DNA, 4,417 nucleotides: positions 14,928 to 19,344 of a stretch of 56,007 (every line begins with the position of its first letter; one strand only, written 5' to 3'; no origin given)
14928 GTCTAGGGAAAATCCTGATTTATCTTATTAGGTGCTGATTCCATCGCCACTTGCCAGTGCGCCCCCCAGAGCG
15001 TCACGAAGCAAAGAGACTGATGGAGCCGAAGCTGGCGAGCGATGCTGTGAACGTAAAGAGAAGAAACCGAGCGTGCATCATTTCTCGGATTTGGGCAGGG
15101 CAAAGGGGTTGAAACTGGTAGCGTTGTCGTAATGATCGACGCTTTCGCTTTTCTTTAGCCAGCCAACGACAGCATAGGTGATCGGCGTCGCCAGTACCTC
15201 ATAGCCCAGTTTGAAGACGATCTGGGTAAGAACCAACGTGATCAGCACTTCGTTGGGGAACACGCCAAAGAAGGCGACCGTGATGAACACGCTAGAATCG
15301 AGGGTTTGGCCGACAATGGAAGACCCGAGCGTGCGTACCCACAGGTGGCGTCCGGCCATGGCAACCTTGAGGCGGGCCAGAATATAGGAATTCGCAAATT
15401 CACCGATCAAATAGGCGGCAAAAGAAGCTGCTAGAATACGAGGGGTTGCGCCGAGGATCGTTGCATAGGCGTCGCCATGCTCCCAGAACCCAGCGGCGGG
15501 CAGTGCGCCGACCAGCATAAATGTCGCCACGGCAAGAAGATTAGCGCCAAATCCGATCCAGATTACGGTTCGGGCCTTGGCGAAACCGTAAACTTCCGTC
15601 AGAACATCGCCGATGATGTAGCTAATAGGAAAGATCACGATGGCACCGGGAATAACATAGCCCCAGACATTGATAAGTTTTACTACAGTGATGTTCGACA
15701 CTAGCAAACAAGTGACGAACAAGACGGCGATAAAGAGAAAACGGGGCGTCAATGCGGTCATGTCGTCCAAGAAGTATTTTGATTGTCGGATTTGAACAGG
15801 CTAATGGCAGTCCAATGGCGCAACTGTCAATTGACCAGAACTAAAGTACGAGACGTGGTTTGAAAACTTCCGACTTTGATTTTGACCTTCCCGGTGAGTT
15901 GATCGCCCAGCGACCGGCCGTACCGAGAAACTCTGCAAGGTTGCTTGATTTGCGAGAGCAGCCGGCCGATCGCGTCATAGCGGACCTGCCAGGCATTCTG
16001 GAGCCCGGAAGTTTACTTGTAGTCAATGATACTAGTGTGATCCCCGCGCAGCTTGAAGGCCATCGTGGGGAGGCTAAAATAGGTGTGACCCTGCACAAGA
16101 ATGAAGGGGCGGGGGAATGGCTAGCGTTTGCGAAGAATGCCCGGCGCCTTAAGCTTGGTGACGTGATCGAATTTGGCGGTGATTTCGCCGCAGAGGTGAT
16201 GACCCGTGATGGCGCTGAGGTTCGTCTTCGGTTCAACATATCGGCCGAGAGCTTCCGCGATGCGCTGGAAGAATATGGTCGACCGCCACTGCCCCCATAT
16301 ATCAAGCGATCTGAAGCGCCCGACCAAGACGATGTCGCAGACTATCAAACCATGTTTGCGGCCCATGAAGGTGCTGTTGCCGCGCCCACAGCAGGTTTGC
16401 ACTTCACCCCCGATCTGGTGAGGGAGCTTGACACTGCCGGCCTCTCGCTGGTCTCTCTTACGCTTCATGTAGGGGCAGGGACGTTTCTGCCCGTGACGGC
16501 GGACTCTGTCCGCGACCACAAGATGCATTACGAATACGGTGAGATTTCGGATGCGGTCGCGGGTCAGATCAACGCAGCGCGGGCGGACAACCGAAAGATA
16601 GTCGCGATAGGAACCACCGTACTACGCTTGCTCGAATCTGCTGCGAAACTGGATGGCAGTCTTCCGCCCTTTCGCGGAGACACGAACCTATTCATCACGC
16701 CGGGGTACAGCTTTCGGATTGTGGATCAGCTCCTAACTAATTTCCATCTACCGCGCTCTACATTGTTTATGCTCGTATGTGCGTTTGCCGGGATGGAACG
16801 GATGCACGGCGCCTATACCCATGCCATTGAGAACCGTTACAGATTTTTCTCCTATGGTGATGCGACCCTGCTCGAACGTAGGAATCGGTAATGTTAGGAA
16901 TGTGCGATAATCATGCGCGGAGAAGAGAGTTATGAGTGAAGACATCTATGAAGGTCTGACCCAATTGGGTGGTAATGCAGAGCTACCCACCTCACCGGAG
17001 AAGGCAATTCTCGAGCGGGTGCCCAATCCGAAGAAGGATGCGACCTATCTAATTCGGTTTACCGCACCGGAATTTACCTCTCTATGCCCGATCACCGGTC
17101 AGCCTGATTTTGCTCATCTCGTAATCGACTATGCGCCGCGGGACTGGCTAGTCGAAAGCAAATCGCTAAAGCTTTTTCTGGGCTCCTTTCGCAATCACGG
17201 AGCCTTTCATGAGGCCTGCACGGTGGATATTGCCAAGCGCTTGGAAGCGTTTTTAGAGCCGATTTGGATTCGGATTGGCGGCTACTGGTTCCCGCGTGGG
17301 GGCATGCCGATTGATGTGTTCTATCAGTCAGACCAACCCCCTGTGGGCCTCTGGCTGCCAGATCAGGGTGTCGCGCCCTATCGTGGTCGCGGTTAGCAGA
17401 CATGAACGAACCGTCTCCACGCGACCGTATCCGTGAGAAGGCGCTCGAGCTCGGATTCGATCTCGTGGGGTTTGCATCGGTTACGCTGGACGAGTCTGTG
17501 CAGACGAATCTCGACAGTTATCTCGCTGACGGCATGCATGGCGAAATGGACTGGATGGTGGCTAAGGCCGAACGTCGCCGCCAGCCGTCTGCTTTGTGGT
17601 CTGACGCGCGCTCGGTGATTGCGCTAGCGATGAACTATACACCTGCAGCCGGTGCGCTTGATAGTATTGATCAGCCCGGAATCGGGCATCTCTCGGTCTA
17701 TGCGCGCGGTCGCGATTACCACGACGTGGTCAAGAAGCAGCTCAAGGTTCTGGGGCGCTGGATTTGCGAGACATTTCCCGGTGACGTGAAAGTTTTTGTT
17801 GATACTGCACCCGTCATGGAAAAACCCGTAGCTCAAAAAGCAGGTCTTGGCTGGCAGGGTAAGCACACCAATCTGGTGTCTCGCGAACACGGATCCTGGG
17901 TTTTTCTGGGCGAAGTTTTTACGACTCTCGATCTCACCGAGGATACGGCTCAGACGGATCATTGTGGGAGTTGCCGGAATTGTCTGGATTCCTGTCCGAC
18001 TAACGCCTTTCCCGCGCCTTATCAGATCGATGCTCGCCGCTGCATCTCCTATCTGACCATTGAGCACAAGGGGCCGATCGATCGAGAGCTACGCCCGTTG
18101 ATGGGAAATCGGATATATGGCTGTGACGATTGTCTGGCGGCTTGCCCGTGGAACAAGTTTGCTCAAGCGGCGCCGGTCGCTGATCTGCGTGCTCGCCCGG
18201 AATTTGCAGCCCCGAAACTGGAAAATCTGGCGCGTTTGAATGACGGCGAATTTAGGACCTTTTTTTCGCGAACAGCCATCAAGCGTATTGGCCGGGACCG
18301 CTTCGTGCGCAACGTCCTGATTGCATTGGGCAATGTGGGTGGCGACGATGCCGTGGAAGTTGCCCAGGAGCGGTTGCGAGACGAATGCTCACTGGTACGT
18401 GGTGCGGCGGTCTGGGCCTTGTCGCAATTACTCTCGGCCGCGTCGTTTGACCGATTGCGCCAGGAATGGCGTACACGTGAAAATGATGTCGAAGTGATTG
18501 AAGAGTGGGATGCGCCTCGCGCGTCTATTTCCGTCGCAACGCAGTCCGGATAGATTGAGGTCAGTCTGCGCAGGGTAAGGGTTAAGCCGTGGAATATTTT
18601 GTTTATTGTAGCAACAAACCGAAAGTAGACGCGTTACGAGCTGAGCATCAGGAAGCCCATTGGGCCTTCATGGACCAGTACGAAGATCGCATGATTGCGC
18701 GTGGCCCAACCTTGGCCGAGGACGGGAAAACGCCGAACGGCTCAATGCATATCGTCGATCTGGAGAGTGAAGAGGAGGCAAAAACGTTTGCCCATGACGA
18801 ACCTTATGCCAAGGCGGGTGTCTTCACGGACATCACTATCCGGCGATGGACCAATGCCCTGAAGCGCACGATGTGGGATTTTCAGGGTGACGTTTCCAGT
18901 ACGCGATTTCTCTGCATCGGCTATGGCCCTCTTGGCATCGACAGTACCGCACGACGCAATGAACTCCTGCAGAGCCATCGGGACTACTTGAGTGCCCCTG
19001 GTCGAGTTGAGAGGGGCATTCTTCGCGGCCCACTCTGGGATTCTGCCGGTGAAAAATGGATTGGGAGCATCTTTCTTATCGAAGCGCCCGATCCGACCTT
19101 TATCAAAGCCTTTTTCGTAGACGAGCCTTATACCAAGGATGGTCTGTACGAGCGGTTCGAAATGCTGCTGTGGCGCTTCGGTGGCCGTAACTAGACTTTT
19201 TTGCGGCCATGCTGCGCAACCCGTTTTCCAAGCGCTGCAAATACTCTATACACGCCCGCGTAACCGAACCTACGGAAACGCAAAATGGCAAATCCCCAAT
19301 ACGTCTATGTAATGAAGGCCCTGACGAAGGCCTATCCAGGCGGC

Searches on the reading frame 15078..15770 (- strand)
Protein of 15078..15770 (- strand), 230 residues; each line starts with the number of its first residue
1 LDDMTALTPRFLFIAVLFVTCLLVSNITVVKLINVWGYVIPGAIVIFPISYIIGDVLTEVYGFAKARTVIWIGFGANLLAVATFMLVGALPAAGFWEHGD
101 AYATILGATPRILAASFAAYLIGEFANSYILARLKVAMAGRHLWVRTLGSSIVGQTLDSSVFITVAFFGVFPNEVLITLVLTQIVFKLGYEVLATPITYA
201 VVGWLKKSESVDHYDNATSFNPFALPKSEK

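Call 9: search_protein_families(library=pfam, proteins=[window:15078-15770:-])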
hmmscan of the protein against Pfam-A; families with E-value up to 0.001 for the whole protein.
window:15078-15770:- (230 aa): 1 family
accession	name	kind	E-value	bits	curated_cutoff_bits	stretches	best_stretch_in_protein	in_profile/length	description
PF02592.20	Vut_1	-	8.9e-51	172.7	27.2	1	42-201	2-152/152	Putative vitamin uptake transporter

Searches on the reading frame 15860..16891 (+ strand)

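Call 9: search_protein_families(library=pfam, proteins=[window:15860-16891:+])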
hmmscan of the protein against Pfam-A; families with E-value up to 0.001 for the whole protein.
window:15860-16891:+ (343 aa): 1 family
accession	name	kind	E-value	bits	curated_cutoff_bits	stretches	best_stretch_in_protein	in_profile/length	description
PF02547.20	Queuosine_synth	-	1.3e-118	396.3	25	1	3-338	1-322/322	Queuosine biosynthesis protein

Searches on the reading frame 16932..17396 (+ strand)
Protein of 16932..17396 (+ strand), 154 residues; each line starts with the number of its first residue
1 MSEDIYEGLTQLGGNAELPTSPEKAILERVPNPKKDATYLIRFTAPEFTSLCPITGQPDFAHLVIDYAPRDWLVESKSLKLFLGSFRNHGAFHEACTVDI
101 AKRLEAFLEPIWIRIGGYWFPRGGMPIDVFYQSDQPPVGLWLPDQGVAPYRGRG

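Call 9: search_protein_families(library=pfam, proteins=[window:16932-17396:+])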
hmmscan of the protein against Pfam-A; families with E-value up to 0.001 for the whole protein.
window:16932-17396:+ (154 aa): 1 family
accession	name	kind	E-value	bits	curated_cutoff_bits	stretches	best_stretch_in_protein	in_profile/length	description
PF14489.11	QueF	-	1.2e-29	102.8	27.3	1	58-136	1-79/81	QueF-like protein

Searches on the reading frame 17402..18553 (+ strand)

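Call 9: search_protein_families(library=pfam, proteins=[window:17402-18553:+])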
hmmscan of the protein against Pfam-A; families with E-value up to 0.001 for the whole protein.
window:17402-18553:+ (383 aa): 7 families
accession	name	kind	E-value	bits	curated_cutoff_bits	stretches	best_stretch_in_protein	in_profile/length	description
PF13484.11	Fer4_16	-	5.1e-23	82.1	30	1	187-251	1-66/66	4Fe-4S double cluster binding domain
PF08331.15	QueG_DUF1730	-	1.4e-21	76.6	25.1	1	59-135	1-77/77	Epoxyqueuosine reductase QueG, DUF1730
PF13646.12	HEAT_2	-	4.1e-07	30.6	27.7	1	303-362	18-77/88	HEAT repeats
PF13237.11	Fer4_10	-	4.3e-05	23.8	25.5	0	184-200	5-21/53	4Fe-4S dicluster domain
PF12838.12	Fer4_7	-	5.1e-05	24.1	27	1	187-251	1-51/52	4Fe-4S dicluster domain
PF13187.11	Fer4_9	-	8.7e-05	22.9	27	0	184-202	33-51/52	4Fe-4S dicluster domain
PF25160.1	LdpA_Fe-S-bd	-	0.00014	22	27.6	0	235-254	25-44/49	LdpA Fe-S cluster-binding domain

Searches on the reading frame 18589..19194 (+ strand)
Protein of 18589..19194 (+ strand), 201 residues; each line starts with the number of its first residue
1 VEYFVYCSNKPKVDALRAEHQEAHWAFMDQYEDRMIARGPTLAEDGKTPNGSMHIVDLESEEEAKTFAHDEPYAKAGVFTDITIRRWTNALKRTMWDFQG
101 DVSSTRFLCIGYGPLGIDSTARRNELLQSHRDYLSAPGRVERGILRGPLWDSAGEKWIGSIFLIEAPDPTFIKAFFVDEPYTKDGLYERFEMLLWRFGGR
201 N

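Call 9: search_protein_families(library=pfam, proteins=[window:18589-19194:+])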
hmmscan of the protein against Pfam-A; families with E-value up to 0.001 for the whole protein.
window:18589-19194:+ (201 aa): 1 family
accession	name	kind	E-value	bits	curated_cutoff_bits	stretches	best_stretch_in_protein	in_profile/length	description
PF03795.20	YCII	-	9.1e-30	103.4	24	2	1-88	1-95/95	YCII-related domain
